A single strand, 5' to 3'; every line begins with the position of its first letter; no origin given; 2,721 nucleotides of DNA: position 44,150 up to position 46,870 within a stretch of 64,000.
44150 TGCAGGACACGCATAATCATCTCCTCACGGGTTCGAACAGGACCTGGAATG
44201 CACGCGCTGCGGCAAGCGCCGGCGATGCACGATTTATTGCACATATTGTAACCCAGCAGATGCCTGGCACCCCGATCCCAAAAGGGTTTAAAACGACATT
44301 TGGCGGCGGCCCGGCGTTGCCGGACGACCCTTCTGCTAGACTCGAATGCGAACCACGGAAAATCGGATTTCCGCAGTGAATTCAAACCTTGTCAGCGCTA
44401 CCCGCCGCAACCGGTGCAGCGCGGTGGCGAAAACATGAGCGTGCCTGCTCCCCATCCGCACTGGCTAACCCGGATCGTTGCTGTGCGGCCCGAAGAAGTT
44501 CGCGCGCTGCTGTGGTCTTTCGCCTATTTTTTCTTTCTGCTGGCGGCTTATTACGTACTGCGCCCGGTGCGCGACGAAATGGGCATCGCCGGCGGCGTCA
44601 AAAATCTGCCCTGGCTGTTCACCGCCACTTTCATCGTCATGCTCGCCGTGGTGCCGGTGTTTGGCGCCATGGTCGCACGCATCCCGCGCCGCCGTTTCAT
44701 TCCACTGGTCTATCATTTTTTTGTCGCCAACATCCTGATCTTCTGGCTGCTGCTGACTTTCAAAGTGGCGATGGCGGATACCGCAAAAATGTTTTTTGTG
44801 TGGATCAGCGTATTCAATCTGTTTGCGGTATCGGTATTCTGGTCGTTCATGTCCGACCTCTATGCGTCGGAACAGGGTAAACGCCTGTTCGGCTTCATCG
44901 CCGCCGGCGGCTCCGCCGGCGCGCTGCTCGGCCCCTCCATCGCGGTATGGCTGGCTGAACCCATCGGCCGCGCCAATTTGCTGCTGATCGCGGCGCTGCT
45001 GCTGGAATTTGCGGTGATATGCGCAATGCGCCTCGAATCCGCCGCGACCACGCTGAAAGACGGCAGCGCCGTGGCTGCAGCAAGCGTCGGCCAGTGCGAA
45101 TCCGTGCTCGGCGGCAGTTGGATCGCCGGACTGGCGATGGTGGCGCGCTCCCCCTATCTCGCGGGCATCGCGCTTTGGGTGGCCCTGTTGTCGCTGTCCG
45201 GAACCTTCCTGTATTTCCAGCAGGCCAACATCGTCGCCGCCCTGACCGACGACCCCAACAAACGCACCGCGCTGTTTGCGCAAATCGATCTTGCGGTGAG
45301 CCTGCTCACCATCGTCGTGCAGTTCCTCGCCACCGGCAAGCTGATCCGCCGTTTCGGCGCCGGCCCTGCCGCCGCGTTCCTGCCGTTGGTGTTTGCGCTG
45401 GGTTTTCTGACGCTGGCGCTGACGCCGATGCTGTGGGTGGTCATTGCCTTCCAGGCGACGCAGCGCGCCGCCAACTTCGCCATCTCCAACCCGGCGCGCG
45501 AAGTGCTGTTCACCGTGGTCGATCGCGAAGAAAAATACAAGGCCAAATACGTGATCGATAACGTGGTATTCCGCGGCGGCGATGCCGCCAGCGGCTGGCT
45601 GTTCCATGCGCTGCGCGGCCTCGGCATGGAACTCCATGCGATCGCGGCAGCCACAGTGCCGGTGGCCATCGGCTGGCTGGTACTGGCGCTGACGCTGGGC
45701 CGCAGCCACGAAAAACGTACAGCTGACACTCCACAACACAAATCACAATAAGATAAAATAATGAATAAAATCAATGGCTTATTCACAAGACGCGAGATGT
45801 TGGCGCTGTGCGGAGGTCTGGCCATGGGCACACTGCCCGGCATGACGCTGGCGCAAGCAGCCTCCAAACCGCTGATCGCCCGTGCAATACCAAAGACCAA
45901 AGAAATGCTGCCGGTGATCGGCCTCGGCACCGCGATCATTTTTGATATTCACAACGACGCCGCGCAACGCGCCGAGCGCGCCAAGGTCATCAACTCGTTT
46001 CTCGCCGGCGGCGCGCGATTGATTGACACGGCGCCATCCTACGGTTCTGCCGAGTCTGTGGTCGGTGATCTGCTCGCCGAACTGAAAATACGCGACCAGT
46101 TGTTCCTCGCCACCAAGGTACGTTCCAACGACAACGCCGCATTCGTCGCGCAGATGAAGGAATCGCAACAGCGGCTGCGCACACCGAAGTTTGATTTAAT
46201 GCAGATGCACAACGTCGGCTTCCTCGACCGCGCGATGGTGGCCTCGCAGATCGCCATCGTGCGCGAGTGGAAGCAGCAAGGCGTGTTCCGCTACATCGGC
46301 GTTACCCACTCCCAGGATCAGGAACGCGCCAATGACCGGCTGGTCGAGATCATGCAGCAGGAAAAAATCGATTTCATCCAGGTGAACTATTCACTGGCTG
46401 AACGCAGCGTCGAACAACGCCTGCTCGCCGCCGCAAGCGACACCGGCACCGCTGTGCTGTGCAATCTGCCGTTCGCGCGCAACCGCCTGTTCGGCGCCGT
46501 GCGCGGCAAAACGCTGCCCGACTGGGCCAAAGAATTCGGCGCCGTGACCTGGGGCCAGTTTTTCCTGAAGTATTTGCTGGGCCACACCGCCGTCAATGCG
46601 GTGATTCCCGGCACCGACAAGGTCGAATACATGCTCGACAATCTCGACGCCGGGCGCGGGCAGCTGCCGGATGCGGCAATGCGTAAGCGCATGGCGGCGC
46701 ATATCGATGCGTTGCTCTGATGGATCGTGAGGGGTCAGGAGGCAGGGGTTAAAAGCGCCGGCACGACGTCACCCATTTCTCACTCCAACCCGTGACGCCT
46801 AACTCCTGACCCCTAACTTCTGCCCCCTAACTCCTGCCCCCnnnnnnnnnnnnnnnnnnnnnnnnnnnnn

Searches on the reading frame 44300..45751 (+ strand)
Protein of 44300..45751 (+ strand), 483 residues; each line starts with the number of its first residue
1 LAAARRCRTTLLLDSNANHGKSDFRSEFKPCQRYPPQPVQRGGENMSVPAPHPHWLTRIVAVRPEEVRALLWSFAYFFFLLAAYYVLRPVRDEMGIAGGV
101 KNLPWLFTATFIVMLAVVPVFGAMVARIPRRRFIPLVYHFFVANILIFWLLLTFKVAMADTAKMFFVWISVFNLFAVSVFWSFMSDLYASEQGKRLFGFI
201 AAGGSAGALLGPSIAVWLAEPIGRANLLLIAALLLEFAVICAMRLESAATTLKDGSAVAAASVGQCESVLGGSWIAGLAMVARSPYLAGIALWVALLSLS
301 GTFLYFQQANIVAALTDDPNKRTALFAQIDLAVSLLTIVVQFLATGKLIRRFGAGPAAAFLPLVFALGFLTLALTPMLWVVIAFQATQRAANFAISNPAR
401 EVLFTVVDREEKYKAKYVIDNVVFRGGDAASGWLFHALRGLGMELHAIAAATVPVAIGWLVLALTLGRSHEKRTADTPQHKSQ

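Call 44: search_protein_families(library=pfam, max_evalue=0.00001, proteins=[window:44300-45751:+])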
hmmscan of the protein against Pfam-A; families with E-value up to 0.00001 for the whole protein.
window:44300-45751:+ (483 aa): 2 families
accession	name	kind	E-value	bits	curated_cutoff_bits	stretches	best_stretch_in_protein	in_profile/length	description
PF07690.21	MFS_1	-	6.2e-13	48.8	33.4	2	105-383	36-300/347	Major Facilitator Superfamily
PF03219.20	TLC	-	4.6e-08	32.8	21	1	174-466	161-487/491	TLC ATP/ADP transporter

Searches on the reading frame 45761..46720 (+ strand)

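Call 44: search_protein_families(library=pfam, max_evalue=0.00001, proteins=[window:45761-46720:+])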
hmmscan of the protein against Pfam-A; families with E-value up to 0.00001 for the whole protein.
window:45761-46720:+ (319 aa): 1 family
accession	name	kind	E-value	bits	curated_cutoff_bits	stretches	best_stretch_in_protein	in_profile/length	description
PF00248.27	Aldo_ket_red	-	1.3e-30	106.9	24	1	53-308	2-284/291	Aldo/keto reductase family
